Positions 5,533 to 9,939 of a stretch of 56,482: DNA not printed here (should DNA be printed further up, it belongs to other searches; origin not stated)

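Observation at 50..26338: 26-kb co-directional envelope/attachment island headed by a regulator, an ECF sigma and an anti-sigma-like protein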

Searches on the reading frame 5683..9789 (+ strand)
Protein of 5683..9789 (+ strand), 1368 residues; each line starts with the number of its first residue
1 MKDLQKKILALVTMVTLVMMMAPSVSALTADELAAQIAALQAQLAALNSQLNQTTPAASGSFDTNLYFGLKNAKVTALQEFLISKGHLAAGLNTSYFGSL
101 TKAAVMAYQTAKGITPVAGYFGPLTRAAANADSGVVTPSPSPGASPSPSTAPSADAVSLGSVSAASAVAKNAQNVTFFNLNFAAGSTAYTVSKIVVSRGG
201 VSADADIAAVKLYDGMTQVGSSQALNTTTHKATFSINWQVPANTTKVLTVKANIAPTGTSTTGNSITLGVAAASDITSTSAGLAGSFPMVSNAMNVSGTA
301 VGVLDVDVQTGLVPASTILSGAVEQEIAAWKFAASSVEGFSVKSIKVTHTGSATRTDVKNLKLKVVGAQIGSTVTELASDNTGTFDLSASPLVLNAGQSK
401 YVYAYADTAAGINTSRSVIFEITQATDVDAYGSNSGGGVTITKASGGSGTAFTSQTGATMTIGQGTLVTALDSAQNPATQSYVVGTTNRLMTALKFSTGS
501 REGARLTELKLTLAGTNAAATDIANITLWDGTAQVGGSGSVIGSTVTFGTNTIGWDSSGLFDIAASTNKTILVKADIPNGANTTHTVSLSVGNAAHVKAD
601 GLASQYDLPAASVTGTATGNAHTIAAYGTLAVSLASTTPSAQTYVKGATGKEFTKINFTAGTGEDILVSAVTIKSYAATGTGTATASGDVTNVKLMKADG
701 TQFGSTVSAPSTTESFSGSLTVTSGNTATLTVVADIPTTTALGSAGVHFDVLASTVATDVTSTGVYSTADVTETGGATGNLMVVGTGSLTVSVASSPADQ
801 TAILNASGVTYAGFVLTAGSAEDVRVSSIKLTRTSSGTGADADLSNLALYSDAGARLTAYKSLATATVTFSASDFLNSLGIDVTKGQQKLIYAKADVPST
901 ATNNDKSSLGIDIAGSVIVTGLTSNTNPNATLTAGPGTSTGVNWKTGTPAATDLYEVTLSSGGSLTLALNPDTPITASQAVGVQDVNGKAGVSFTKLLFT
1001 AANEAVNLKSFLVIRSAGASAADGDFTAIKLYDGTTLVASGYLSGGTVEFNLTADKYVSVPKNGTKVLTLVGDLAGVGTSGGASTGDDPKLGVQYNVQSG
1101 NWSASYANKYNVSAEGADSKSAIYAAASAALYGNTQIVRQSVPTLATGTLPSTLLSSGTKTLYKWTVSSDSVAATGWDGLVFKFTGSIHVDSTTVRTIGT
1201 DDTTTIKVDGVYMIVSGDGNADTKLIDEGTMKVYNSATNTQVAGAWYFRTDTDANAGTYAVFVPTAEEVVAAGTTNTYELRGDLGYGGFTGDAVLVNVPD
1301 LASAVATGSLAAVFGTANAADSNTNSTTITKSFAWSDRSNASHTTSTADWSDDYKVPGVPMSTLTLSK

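Call 4: search_protein_families(library=pfam, proteins=[window:5683-9789:+], max_evalue=0.01)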
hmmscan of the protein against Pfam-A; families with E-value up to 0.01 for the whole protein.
window:5683-9789:+ (1368 aa): 1 family
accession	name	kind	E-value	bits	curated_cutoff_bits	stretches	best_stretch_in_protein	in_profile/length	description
PF01471.23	PG_binding_1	-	2.5e-09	37.6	23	1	73-128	3-56/57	Putative peptidoglycan binding domain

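Call 12: search_protein_families(library=ncbifam, proteins=[window:5683-9789:+], max_evalue=0.01)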
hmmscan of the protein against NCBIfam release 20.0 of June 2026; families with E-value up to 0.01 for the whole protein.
window:5683-9789:+ (1368 aa): 0 families

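Call 27: search_solved_structures(query=window:5683-9789:+, max_evalue=1)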
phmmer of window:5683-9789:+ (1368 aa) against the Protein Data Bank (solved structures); distinct sequences matched with E-value up to 1: 0.

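Call 47: find_homologous_proteins(query=window:5683-9789:+, max_evalue=0.00001)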
Query window:5683-9789:+ (1368 aa): 497 proteins with E <= 0.00001 among 8000 candidates; the best 120 are listed.
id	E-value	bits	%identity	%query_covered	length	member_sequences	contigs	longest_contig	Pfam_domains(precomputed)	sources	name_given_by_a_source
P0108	0.0e+0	2786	100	99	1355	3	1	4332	PF01471.24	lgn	-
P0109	0.0e+0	1843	69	100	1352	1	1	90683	PF01471.24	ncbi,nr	ncbi:MAG: peptidoglycan-binding domain-containing protein [bacterium]|nr:peptidoglycan-binding domai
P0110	0.0e+0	1648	69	88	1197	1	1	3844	-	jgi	jgi:hypothetical protein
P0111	0.0e+0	1443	74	73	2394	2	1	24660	PF22148.2,PF20578.5,PF00082.28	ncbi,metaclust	ncbi:MAG: hypothetical protein A2117_01270, partial [Candidatus Wildermuthbacteria bacterium GWA2_46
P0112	0.0e+0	1387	56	100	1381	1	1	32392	-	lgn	-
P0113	0.0e+0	1140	50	100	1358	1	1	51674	-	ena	-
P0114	0.0e+0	1119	48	100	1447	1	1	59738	-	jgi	-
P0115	0.0e+0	1077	49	100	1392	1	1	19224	-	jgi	-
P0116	0.0e+0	1073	46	100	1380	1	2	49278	-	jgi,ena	-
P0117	0.0e+0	1061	47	100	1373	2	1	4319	-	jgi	jgi:hypothetical protein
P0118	0.0e+0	1041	47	100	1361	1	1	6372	-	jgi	-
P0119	0.0e+0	1038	47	100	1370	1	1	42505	-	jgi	jgi:hypothetical protein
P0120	0.0e+0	1036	46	100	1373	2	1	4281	-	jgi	-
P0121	0.0e+0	1034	46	100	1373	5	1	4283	-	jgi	jgi:hypothetical protein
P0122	0.0e+0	1031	47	100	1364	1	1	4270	-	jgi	jgi:hypothetical protein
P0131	2.8e-297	1008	46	100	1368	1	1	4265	-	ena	-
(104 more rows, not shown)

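Call 64: predict_structure(alignment_id=A3)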
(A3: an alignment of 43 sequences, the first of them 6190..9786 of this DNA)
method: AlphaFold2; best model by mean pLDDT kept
length: 1199 residues; sequences in the alignment: 43
mean_pLDDT: 87.5   pTM: 0.48
mean pLDDT of the five models: 87.5, 87.4, 87.0, 85.7, 85.4
residues with pLDDT >= 90: 675; 70-90: 430; 50-70: 80; < 50: 14
segments of 3 or more residues with pLDDT < 50: 929-933, 1150-1153
pLDDT, mean of each block of 10 residues (from residue 1): 79 87 90 77 91 86 92 91 77 78 89 79 71 83 81 91 90 94 90 93 91 92 92 94 86 93 78 76 89 91 93 90 95 93 93 94 88 91 91 95 94 92 93 93 92 90 93 86 94 87 88 77 92 90 88 91 91 84 88 89 90 86 87 89 93 90 87 91 91 89 88 91 92 91 91 87 75 76 77 90 91 87 94 92 80 88 93 90 90 94 91 86 72 53 87 82 90 95 94 97 93 93 87 69 76 85 93 89 64 92 96 93 94 86 72 49 90 87 90 95
secondary structure, 60 per line:
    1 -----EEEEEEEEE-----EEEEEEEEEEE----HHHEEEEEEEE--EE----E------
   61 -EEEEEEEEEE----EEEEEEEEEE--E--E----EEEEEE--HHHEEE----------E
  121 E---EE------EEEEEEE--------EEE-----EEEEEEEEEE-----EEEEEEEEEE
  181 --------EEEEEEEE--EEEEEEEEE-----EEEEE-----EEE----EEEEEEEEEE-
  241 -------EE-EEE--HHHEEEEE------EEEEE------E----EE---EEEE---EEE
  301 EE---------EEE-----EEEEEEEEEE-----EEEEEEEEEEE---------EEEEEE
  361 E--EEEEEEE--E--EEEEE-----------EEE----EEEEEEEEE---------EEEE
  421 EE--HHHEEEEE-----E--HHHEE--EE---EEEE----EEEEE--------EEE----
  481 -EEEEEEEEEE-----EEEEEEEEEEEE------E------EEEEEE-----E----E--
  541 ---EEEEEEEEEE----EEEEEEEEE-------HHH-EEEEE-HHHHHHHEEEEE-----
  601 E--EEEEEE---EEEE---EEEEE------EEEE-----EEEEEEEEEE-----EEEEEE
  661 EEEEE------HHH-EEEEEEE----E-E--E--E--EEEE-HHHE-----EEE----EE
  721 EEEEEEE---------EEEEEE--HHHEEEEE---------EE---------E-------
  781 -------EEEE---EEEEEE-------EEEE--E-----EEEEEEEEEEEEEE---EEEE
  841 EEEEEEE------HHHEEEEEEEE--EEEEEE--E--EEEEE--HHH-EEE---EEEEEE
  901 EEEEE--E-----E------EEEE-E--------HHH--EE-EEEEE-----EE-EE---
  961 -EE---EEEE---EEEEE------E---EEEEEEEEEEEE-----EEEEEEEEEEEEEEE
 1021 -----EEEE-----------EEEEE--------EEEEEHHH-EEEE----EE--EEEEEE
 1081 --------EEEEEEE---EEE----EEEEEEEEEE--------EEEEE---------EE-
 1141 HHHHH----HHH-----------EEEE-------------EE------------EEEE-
elements in order (helices of 4 or more, strands of 3 or more residues): E6-14 E20-30 E38-45 E62-71 E76-85 E96-101 E107-109 E133-139 E148-150 E156-165 E171-180 E189-196 E199-207 E213-217 E223-225 E230-239 E251-253 E259-263 E270-274 E291-294 E298-302 E312-314 E320-329 E335-345 E355-361 E364-370 E376-380 E392-394 E399-407 E417-422 E428-432 E453-456 E461-465 E474-476 E482-491 E497-508 E522-527 E544-553 E558-566 E578-582 H584-590 E591-595 E604-609 E613-616 E620-624 E631-634 E640-649 E655-665 E676-682 E698-701 E712-714 E719-727 E737-742 E748-752 E788-791 E795-800 E808-811 E820-833 E837-847 E857-864 E867-872 E878-882 E889-891 E895-905 E921-924 E943-947 E967-970 E974-978 E989-1000 E1006-1020 E1026-1029 E1041-1045 E1054-1058 E1063-1066 E1075-1080 E1089-1095 E1099-1101 E1106-1115 E1124-1128 H1141-1145 E1164-1167 E1195-1198

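Call 72: fold_search(model_id=the predicted structure, library=pdb)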
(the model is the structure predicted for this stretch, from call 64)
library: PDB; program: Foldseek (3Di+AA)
matches with E <= 10: 1620; with E <= 0.001: 72
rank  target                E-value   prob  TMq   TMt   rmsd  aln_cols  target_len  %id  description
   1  7sqc_O0               1.1e-15  1.00  0.12  0.13  61.6      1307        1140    8  Ciliary C1 central pair apparatus isolated from Chlamydomonas reinhardtii (released 2022-04-13)
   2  9ijj_h                3.6e-15  1.00  0.11  0.10  55.9      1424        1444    8  In situ structure of the central apparatus in mouse sperm axoneme. (released 2025-06-04)
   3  8wa2_A                3.6e-12  1.00  0.18  0.14  27.1      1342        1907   12  cryo-EM structure of native mastigonemes isolated from Chlamydomonas reinhardtii at 3.0 angstrom resolution (released 2024-04-10)
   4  9b4h_A                4.7e-11  1.00  0.17  0.12  28.9      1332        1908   12  Chlamydomonas reinhardtii mastigoneme filament (released 2024-04-10)
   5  8beg_B                1.2e-10  1.00  0.11  0.17  27.5       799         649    8  Structure of Ig-like domains from PrgB (released 2022-11-30)
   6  9fx3_A                1.3e-10  1.00  0.10  0.10  49.5      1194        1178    7  Structure of active human CD109 (released 2025-03-19)
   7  7sqc_2B               1.7e-10  1.00  0.12  0.16  54.9      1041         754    7  Ciliary C1 central pair apparatus isolated from Chlamydomonas reinhardtii (released 2022-04-13)
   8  6tav_D                1.6e-09  1.00  0.11  0.10  52.2      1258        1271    9  Crystal structure of endopeptidase-induced alpha2-macroglobulin (released 2021-05-12)
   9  7o7q_A                3.0e-09  0.99  0.09  0.08  52.9      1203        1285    9  (h-alpha2M)4 trypsin-activated state (released 2022-04-13)
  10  3kls_B                3.3e-09  1.00  0.10  0.09  52.0      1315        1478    8  Structure of complement C5 in complex with SSL7 (released 2009-11-24)
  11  9ijj_P                3.4e-09  1.00  0.15  0.26  25.9       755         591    9  In situ structure of the central apparatus in mouse sperm axoneme. (released 2025-06-04)
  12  3kls_A                3.4e-09  1.00  0.10  0.08  52.0      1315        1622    8  Structure of complement C5 in complex with SSL7 (released 2009-11-24)
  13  3km9_A                5.2e-09  0.99  0.09  0.08  52.9      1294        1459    6  Structure of complement C5 in complex with the C-terminal beta-grasp domain of SSL7 (released 2009-12-01)
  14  3fcs_A                1.3e-08  1.00  0.11  0.13  19.5       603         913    9  Structure of complete ectodomain of integrin aIIBb3 (released 2009-01-20)
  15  4mmz_A                1.4e-08  0.99  0.10  0.12  33.5      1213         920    7  Integrin AlphaVBeta3 ectodomain bound to an antagonistic tenth domain of Fibronectin (released 2014-03-26)
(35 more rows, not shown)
